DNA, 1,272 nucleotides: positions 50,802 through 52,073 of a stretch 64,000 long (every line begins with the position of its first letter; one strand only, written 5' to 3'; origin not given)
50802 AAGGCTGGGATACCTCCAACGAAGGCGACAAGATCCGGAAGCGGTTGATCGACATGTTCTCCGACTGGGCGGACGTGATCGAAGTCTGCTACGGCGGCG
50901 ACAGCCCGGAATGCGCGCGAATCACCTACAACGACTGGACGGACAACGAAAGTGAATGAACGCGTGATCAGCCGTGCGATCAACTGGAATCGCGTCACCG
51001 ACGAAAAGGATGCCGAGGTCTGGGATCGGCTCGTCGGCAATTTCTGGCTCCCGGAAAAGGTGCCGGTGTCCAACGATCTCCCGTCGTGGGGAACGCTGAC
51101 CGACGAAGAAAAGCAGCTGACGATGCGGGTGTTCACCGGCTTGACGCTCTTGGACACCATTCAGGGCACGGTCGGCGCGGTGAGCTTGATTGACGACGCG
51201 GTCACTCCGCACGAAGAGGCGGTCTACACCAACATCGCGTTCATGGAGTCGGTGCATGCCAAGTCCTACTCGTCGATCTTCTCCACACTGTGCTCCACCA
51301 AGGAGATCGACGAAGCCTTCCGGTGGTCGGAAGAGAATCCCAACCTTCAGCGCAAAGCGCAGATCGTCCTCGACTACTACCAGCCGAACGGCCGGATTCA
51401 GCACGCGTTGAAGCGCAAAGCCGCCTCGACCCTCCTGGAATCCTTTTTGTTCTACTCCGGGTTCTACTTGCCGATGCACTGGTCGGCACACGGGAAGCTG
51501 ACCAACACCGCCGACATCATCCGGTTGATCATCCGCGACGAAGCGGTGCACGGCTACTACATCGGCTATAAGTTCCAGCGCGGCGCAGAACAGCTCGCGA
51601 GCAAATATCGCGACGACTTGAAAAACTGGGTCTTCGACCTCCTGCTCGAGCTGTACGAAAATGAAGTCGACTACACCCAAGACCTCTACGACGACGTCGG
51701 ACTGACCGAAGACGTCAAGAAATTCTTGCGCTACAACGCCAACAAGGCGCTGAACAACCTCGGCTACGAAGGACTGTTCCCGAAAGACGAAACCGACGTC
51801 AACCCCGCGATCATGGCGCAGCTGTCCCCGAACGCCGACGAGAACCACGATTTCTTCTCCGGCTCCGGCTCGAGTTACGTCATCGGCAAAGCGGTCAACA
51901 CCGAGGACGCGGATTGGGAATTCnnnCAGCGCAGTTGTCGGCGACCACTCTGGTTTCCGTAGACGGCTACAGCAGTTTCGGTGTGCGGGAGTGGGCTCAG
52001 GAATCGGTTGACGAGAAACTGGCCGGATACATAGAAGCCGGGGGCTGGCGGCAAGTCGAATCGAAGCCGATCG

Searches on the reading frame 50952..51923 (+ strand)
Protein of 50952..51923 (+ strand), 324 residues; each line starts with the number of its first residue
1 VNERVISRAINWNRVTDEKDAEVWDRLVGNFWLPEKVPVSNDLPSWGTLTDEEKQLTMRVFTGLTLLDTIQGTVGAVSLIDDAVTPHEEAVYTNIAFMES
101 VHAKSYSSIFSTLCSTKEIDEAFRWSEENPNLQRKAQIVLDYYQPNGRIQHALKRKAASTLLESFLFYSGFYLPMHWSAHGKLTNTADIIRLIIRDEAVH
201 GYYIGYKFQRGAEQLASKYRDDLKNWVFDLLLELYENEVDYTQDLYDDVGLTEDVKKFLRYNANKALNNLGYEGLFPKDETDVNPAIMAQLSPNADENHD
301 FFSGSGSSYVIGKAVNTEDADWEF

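Call 96: search_protein_families(library=phrogs, proteins=[window:50952-51923:+], max_evalue=0.0001)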
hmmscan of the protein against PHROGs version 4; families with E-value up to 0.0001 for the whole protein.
window:50952-51923:+ (324 aa): 7 families
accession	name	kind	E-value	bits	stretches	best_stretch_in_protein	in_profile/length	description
phrog_86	-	DNA, RNA and nucleotide metabolism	7.4e-90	303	1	8-324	67-400/504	ribonucleoside diphosphate reductase small subunit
phrog_24856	-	DNA, RNA and nucleotide metabolism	5.7e-60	203.4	1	6-194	4-195/195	ribonucleotide reductase class Ia beta subunit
phrog_9530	-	DNA, RNA and nucleotide metabolism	2.1e-30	106.3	1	6-102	6-102/108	ribonucleotide reductase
phrog_7909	-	DNA, RNA and nucleotide metabolism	2.1e-28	99.4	1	240-324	2-85/92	ribonucleoside-diphosphate reductase beta subunit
phrog_9465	-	DNA, RNA and nucleotide metabolism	1e-22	81.4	1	117-199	2-80/81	ribonucleoside diphosphate reductase small subunit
phrog_10582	-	DNA, RNA and nucleotide metabolism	2.7e-09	37.6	1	28-144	45-159/255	ribonucleotide reductase class Ia beta subunit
phrog_8368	-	DNA, RNA and nucleotide metabolism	4.3e-05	24.5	0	186-317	4-143/156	aerobic NDP reductase small subunit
